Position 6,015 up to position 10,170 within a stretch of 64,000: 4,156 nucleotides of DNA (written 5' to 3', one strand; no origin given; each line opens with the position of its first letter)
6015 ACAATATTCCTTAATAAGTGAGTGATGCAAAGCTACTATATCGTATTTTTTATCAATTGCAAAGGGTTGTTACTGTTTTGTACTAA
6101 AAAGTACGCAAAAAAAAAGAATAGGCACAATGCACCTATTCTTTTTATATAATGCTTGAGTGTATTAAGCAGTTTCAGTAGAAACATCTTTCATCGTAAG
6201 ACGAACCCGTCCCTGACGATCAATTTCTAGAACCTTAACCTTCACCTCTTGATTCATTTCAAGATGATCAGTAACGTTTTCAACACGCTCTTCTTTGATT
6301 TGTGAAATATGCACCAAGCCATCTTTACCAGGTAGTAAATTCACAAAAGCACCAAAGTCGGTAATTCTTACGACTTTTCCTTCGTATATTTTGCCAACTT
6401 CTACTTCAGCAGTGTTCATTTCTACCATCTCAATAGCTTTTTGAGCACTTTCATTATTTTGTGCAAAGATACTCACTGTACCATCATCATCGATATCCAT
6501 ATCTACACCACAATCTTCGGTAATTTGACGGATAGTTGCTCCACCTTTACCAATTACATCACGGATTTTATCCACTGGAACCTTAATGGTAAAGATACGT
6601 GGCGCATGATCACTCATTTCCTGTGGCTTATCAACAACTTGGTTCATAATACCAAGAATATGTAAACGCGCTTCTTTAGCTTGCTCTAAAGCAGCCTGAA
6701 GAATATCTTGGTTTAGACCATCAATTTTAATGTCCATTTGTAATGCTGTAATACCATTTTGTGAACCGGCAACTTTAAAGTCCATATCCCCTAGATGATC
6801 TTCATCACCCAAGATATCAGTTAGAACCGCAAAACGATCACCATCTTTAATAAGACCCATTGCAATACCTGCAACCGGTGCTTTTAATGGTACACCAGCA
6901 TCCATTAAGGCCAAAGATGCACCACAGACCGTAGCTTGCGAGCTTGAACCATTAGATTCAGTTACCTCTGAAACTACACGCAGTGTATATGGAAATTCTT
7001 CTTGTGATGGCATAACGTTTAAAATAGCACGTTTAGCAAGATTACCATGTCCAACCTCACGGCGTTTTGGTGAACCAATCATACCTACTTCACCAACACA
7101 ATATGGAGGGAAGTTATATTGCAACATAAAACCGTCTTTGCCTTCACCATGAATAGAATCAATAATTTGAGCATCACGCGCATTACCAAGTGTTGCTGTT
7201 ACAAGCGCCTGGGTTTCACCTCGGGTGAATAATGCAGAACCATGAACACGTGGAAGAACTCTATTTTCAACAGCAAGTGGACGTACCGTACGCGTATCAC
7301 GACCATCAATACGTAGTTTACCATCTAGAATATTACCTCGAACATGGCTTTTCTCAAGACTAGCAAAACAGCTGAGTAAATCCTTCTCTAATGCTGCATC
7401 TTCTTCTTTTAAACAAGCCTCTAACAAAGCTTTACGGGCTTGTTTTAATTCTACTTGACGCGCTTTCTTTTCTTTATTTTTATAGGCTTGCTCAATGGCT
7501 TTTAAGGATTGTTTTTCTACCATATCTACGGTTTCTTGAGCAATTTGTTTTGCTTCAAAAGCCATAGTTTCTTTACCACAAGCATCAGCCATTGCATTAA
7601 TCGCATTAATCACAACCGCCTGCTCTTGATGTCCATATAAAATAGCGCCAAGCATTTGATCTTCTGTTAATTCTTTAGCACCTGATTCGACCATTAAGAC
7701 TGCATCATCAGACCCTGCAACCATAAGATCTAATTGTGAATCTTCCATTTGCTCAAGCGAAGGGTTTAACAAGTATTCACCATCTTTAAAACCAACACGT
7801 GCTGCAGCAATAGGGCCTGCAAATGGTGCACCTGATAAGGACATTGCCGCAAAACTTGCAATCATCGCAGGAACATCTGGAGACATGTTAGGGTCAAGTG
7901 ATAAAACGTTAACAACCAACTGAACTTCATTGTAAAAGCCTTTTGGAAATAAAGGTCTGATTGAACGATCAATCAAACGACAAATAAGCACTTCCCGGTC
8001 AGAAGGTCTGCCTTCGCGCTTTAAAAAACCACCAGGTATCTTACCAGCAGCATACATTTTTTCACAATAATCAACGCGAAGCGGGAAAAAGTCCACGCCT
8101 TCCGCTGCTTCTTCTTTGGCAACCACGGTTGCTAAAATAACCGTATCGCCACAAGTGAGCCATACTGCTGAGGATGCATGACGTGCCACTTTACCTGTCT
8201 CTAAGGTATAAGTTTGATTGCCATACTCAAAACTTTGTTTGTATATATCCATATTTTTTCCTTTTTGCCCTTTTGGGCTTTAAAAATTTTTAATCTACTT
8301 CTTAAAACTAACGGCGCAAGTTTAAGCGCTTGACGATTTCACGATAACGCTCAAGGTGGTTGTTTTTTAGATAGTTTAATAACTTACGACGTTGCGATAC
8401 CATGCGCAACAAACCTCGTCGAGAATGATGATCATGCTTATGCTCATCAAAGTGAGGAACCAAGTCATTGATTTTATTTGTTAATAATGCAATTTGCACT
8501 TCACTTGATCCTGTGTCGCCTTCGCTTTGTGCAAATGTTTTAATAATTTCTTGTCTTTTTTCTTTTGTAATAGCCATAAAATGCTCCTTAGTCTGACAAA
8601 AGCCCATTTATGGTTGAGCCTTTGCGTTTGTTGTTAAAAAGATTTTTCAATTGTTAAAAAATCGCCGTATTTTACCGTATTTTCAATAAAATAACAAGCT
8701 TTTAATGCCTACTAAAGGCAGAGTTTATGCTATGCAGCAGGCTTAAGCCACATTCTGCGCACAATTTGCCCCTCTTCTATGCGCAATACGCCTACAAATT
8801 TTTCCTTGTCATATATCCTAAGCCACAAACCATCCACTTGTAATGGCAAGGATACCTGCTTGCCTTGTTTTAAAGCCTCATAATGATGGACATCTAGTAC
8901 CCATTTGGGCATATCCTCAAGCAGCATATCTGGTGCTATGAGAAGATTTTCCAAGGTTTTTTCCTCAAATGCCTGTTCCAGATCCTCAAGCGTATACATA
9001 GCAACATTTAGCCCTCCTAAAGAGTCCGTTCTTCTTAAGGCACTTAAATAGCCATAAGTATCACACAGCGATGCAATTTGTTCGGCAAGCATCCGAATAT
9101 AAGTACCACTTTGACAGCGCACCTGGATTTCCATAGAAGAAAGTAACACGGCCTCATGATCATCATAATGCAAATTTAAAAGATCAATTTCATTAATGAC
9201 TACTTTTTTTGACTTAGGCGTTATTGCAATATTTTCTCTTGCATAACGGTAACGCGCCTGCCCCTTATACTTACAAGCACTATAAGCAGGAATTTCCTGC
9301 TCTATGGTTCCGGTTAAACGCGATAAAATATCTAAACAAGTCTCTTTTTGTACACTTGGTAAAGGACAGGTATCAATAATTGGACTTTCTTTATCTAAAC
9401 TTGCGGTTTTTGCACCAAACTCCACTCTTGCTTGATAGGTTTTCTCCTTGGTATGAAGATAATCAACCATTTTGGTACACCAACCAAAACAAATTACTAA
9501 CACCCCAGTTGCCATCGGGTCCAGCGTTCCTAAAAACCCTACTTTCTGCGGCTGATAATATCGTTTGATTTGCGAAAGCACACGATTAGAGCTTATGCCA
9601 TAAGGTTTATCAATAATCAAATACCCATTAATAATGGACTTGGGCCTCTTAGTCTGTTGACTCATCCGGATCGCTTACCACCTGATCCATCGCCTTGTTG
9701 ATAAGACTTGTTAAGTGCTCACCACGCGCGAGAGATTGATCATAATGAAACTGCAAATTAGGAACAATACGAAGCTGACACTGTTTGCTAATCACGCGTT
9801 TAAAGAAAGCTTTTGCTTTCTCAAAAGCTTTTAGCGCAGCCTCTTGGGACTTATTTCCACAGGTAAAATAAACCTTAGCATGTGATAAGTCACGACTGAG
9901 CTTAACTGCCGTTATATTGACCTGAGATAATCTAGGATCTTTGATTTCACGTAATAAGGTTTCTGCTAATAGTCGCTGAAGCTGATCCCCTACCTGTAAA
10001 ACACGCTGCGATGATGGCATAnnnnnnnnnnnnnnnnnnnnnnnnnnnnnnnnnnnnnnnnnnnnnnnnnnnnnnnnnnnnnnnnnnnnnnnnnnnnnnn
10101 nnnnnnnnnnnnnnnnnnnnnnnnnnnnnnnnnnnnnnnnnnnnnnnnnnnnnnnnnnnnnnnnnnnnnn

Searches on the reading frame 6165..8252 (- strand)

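Call 14: search_protein_families(library=pfam, proteins=[window:6165-8252:-], max_evalue=0.001)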
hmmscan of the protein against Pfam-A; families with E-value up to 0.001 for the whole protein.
window:6165-8252:- (695 aa): 8 families
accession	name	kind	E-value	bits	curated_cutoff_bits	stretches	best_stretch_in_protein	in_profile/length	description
PF01138.27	RNase_PH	-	1.5e-55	187.6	25.5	2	15-143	5-130/130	3' exoribonuclease family, domain 1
PF03725.20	RNase_PH_C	-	8.4e-26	90.2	20.8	2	146-209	1-66/67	3' exoribonuclease family, domain 2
PF00575.29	S1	-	6.3e-21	75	22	1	617-688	2-74/74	S1 RNA binding domain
PF03726.19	PNPase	-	2.8e-14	53.8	24.6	1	242-319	3-81/81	Polyribonucleotide nucleotidyltransferase, RNA binding domain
PF00013.35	KH_1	-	8.3e-14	51.5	21.5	1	554-611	2-65/66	KH domain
PF23459.1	S1_RRP5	-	0.0001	23.2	27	1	620-681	4-65/72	RRP5 S1 domain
PF13509.12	S1_2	-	0.00023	21.6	21.8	0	619-655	1-37/61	S1 domain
PF24685.1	OB_RRP5_4th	-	0.00072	20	31.5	0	614-677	3-71/92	RRP5 OB-fold domain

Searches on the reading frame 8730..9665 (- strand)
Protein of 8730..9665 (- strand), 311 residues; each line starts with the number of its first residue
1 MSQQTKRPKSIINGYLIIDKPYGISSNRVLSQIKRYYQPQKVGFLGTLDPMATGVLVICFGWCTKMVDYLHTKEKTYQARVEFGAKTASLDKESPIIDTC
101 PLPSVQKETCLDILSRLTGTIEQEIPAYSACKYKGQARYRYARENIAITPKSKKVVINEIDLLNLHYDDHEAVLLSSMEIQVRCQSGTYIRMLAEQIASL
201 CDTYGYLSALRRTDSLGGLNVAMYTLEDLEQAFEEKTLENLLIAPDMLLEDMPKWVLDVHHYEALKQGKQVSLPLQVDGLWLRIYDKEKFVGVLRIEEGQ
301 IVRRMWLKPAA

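Call 14: search_protein_families(library=pfam, proteins=[window:8730-9665:-], max_evalue=0.001)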
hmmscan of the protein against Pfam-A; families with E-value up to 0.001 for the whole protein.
window:8730-9665:- (311 aa): 3 families
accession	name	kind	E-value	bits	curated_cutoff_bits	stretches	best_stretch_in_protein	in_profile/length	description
PF01509.24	TruB_N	-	4.4e-45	154.2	27.3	1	34-190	1-149/149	TruB family pseudouridylate synthase (N terminal domain)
PF16198.10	TruB_C_2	-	0.00012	22.6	29.3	1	191-244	1-60/66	tRNA pseudouridylate synthase B C-terminal domain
PF09157.17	TruB-C_2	-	0.00021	21.6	21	1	254-301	2-51/57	Pseudouridine synthase II TruB, C-terminal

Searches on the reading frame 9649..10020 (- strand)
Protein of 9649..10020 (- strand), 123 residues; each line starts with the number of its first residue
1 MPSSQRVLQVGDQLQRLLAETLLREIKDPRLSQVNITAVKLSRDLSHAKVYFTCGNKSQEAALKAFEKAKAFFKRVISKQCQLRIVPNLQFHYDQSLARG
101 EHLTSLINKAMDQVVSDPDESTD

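Call 14: search_protein_families(library=pfam, proteins=[window:9649-10020:-], max_evalue=0.001)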
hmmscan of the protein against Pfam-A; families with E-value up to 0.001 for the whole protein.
window:9649-10020:- (123 aa): 1 family
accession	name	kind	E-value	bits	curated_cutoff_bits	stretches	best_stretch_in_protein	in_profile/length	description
PF02033.23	RBFA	-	1.3e-29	103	34.7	1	6-107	1-105/105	Ribosome-binding factor A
